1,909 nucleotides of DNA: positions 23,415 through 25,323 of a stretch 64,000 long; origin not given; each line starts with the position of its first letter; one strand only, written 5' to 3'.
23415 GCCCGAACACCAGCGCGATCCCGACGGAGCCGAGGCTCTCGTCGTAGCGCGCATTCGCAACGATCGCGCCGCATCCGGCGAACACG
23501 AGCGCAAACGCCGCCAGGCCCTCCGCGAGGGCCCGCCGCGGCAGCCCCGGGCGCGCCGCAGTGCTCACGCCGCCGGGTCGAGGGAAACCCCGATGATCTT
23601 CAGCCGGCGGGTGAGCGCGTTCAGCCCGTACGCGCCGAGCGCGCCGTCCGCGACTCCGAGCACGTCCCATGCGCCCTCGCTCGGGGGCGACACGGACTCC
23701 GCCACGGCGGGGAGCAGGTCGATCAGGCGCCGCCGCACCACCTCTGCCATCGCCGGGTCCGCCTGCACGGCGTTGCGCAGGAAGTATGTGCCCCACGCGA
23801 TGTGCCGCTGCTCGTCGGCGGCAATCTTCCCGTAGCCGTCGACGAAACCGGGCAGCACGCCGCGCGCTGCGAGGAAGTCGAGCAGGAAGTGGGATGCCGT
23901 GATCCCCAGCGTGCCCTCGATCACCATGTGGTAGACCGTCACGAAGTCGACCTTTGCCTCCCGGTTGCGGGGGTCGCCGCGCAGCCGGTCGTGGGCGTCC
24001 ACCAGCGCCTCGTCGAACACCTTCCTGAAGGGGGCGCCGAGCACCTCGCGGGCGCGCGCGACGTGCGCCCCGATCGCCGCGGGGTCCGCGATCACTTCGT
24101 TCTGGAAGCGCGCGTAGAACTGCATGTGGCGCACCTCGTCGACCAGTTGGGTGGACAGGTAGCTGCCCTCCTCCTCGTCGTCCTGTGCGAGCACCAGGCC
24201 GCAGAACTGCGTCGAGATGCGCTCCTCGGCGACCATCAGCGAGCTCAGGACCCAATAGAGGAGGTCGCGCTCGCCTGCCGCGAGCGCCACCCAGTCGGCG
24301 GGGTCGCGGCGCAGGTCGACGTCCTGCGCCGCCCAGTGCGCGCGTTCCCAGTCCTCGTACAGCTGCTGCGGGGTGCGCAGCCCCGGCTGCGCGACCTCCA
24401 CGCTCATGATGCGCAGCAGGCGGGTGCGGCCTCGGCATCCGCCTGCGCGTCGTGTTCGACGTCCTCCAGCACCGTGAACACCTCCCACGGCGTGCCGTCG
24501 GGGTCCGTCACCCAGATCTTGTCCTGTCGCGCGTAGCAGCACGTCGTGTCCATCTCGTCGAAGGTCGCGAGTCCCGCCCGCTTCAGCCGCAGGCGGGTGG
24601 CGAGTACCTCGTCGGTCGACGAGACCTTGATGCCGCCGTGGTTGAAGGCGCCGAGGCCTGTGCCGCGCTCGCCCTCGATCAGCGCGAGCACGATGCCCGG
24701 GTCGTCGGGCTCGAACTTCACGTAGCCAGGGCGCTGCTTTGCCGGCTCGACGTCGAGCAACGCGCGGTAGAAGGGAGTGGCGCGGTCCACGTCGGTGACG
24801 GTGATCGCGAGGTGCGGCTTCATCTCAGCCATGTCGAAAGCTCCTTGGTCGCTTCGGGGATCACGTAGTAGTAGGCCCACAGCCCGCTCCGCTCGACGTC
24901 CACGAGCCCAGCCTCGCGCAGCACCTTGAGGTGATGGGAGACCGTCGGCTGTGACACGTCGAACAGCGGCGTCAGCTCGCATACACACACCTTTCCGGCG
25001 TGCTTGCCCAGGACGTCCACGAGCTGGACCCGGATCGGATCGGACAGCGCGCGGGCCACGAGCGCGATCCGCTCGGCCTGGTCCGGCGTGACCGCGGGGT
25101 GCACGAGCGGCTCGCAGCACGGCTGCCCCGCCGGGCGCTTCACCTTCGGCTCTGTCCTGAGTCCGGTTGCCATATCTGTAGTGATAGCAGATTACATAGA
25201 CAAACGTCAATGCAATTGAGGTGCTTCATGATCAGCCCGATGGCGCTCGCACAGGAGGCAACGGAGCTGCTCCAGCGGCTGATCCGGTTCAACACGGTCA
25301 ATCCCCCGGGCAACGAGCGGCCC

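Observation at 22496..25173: ars operon with an embedded, translationally coupled RNR-R2-like di-metal protein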

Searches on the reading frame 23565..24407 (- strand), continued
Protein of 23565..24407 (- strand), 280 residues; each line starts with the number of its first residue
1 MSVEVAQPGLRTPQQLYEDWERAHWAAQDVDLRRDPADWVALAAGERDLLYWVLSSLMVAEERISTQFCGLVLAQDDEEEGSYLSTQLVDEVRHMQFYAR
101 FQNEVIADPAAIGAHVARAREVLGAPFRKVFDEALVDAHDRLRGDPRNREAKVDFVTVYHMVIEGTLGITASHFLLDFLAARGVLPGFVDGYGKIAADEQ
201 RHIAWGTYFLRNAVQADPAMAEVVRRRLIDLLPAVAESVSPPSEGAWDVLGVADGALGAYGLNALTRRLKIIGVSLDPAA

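Call 58: search_protein_families(library=ncbifam, proteins=[L085:4822-5940:+, L084:3288-4004:+, L083:3564-4004:+], max_evalue=0.00001)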
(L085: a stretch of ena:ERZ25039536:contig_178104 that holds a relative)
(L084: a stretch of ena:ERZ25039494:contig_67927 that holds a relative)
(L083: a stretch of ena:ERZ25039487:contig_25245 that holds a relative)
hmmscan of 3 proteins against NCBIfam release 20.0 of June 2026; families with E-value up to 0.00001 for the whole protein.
L085:4822-5940:+ (372 aa): 2 families
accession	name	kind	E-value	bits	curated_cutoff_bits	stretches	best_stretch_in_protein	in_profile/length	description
TIGR00880.1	2_A_01_02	superfamily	1.3e-06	28.6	131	0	47-171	1-128/141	multidrug resistance protein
TIGR00895.1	2A0115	subfamily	2.7e-06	26.6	418.55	1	26-178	34-186/398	aromatic acid/H+ symport family MFS transporter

L084:3288-4004:+ (238 aa): 35 families (the best 25 are shown)
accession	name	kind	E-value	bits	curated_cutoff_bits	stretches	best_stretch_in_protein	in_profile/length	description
NF008823.0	PRK11873.1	subfamily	3.8e-88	295.5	263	1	6-224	3-237/272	arsenite methyltransferase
NF041537.1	ArsM_AhpD_UU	exception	2.2e-48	164.8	510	1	48-216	60-229/345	arsenite methyltransferase/AhpD domain selenoprotein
NF041536.1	ArsM_DUF2284_UU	exception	5.2e-45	153.6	575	1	47-219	59-231/459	arsenite methyltransferase/DUF2284 domain selenoprotein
NF047649.1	MTase_UXPK_star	exception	1.4e-44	152.2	460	1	51-215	64-228/283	methyltransferase/UXPK-star double selenoprotein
NF040538.1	methyl_ArsM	equivalog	2.5e-41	142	500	2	123-223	160-263/356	arsinothricin biosynthesis methyltransferase ArsM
NF045667.1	MTase_DVU1556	equivalog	8.5e-29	100.5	155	1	58-217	16-167/213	DVU_1556 family methyltransferase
NF038099.1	AsSugarArsM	exception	8.5e-27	94.2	400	1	50-218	44-221/321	arsenosugar biosynthesis arsenite methyltransferase ArsM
NF040539.1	AST_met_ArsM_2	exception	2.2e-20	73.6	240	1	66-217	58-212/262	putative arsinothricin biosynthesis methyltransferase ArsM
NF001240.0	PRK00216.1-1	equivalog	1e-17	64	378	1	59-170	58-170/251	bifunctional demethylmenaquinone methyltransferase/2-methoxy-6-polyprenyl-1,4-benzoquinol methylase UbiE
NF001244.0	PRK00216.1-5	equivalog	3.9e-16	59.1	216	1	61-173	45-158/236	bifunctional demethylmenaquinone methyltransferase/2-methoxy-6-polyprenyl-1,4-benzoquinol methylase UbiE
TIGR02072.1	BioC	equivalog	5.9e-16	59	184.95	1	65-174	35-138/244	malonyl-ACP O-methyltransferase BioC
NF043040.1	corrin_prot_MT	hypoth_equivalog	6.3e-16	58.5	180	1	60-192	36-171/216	corrinoid protein-associated methyltransferase CpaM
TIGR02752.1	MenG_heptapren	equivalog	2.4e-15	56.7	419.85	1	61-171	42-152/231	demethylmenaquinone methyltransferase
NF052510.1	methyltran_MpqE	exception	2.4e-15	56.5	335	1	59-170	41-153/234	methyl-plastoquinone biosynthesis methyltransferase MpqE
TIGR01934.1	MenG_MenH_UbiE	subfamily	1.3e-14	54.1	158.35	1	61-172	36-145/223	ubiquinone/menaquinone biosynthesis methyltransferase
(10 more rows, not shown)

L083:3564-4004:+ (146 aa): 1 family
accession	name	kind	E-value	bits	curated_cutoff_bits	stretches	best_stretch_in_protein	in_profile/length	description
NF041414.1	ArsI_CadI_VOC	equivalog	1.1e-47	161.3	116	1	5-139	1-129/147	ArsI/CadI family heavy metal resistance metalloenzyme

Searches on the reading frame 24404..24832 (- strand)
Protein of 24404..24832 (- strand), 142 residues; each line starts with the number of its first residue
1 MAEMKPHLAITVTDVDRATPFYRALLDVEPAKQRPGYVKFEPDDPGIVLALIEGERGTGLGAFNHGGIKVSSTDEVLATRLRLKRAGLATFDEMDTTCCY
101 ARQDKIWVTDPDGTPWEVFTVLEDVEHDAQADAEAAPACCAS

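Call 5: search_protein_families(library=pfam, proteins=[window:24404-24832:-], max_evalue=0.01)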
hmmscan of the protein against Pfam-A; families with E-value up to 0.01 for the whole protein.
window:24404-24832:- (142 aa): 1 family
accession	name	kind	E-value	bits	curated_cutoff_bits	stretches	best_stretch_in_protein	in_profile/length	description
PF00903.31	Glyoxalase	-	1.1e-13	52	20.6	1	7-118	4-121/121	Glyoxalase/Bleomycin resistance protein/Dioxygenase superfamily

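Call 6: search_protein_families(library=ncbifam, proteins=[window:24404-24832:-], max_evalue=0.01)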
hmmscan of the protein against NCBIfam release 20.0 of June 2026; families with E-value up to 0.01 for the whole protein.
window:24404-24832:- (142 aa): 2 families
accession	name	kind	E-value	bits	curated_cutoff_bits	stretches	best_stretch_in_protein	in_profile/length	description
NF041414.1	ArsI_CadI_VOC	equivalog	2.1e-43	147.4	116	1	6-141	2-136/147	ArsI/CadI family heavy metal resistance metalloenzyme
TIGR02295.1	HpaD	equivalog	6.4e-05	22.3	321.4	1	7-130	7-127/298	3,4-dihydroxyphenylacetate 2,3-dioxygenase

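Call 51: search_solved_structures(query=window:24404-24832:-, max_evalue=0.001, show_alignments=2)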
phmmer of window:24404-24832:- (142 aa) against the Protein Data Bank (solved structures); distinct sequences matched with E-value up to 0.001: 6.
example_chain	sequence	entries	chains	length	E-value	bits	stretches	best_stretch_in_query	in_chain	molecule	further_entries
5c4p_A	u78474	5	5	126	1.4e-28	102.7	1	6-124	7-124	Glyoxalase/bleomycin resistance protein/dioxygenase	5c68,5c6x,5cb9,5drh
5d4f_A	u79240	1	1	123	1.5e-28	102.6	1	6-124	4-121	Glyoxalase/bleomycin resistance protein/dioxygenase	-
6xa0_A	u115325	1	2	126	3.7e-28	101.3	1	6-124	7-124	Glyoxalase/bleomycin resistance protein/dioxygenase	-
6xck_A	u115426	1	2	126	5.1e-28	100.9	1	6-124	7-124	Glyoxalase/bleomycin resistance protein/dioxygenase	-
5dfg_A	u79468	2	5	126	7e-28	100.4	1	6-124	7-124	Glyoxalase/bleomycin resistance protein/dioxygenase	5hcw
5v0f_A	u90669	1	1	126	9.8e-28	99.9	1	6-124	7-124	Glyoxalase/bleomycin resistance protein/dioxygenase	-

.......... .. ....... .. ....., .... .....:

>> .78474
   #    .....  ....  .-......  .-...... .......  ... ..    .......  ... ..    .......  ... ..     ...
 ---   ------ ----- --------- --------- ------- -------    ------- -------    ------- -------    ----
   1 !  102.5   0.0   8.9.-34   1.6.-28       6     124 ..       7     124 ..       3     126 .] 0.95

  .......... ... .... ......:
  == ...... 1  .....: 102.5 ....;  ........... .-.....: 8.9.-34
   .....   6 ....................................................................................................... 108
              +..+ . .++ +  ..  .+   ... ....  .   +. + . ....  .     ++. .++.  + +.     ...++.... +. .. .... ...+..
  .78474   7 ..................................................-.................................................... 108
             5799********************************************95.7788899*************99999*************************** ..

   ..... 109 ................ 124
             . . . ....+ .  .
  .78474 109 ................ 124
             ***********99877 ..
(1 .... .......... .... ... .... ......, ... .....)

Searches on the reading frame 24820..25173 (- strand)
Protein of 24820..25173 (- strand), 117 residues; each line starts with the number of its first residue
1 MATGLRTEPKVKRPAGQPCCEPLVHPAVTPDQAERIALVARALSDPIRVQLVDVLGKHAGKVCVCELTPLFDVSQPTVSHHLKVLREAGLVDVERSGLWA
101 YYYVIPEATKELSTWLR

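Call 5: search_protein_families(library=pfam, proteins=[window:24820-25173:-], max_evalue=0.01)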
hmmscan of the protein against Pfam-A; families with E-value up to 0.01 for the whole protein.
window:24820-25173:- (117 aa): 4 families
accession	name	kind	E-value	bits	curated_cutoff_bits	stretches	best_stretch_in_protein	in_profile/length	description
PF01022.26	HTH_5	-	9.4e-16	57.9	22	1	45-92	1-46/47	Bacterial regulatory protein, arsR family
PF12840.13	HTH_20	-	1.6e-09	38.1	27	1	43-94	1-51/51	Helix-turn-helix domain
PF12802.13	MarR_2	-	5.2e-05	23.8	27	1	49-97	8-56/61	MarR family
PF01325.25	Fe_dep_repress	-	0.0034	18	26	1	60-95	21-56/60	Iron dependent repressor, N-terminal DNA binding domain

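Call 6: search_protein_families(library=ncbifam, proteins=[window:24820-25173:-], max_evalue=0.01)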
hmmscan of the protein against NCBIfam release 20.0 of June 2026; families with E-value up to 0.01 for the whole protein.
window:24820-25173:- (117 aa): 11 families
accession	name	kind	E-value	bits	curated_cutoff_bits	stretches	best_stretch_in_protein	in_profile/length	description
NF033788.1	HTH_metalloreg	subfamily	6.4e-25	86.8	55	1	38-112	3-76/77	metalloregulator ArsR/SmtB family transcription factor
NF041413.1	ArsR_Rv2640c_fam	equivalog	3.9e-22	78.9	155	1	19-114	15-111/118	Rv2640c family ArsR-like transcriptional regulator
NF033789.1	repress_SdpR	subfamily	1.5e-14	53.7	100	1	41-115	3-75/79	autorepressor SdpR family transcription factor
NF007528.0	PRK10141.1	subfamily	1.4e-13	50.7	97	1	41-107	11-76/117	metalloregulator ArsR/SmtB family transcription factor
NF045707.1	Dbac_1936_reg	equivalog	2.7e-13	49.8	115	1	32-104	3-73/99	ArsR/SmtB-type metalloregulator TsoR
NF040642.1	sulf_sens_BigR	equivalog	4.4e-10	39.5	155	1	32-111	6-83/95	sulfite-sensing transcriptional repressor BigR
NF047906.1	CdPbTransRegCmtR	equivalog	3.3e-07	30.2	150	1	33-105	8-78/104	Cd(II)/Pb(II)-sensing metalloregulatory transcriptional regulator CmtR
NF052532.1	TransRegPagRBaca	equivalog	9.7e-06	25.6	170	1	39-104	20-83/99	transcriptional repressor PagR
NF053755.1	MsvR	equivalog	0.00064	19.5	220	1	41-94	8-59/236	transcriptional factor MsvR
TIGR01884.1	cas_HTH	subfamily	0.00075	18.9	60.2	1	48-94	144-189/202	CRISPR-associated CARF protein Csa3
NF008273.0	PRK11050.1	equivalog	0.0045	16.7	153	1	49-93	42-86/156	manganese-binding transcriptional regulator MntR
